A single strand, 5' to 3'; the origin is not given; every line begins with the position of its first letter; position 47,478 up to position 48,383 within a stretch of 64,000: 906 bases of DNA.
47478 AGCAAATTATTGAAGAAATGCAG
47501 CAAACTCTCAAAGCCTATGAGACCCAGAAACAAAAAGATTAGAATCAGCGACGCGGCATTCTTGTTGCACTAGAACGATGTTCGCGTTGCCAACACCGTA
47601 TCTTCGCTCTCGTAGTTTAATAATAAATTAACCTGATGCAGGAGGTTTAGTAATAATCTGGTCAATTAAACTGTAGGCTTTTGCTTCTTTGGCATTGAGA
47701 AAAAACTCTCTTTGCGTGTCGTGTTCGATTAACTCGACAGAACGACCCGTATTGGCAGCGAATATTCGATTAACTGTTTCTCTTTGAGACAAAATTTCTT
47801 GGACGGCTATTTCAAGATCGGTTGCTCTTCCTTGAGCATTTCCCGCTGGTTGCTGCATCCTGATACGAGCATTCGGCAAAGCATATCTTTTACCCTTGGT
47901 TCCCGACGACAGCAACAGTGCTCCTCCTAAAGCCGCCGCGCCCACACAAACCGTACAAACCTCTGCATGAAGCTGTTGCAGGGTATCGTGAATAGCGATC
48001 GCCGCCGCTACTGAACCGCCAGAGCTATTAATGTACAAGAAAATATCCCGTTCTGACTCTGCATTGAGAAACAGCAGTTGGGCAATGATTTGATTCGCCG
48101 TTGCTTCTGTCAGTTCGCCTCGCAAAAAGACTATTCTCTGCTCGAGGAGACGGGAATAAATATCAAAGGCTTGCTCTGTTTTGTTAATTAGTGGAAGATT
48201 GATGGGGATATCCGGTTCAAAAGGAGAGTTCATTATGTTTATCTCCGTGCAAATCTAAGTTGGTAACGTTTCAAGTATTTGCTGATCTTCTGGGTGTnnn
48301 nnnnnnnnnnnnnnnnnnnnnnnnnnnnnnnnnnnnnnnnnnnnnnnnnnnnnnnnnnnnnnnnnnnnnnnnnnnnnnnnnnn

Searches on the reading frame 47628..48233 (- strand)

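Call 63: search_protein_families(library=pfam, proteins=[window:47628-48233:-], max_evalue=0.00001)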
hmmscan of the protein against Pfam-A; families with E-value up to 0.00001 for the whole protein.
window:47628-48233:- (201 aa): 1 family
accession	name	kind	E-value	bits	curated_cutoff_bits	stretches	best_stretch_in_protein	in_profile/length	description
PF00574.28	CLP_protease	-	3e-65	220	20.2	1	18-196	2-181/182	Clp protease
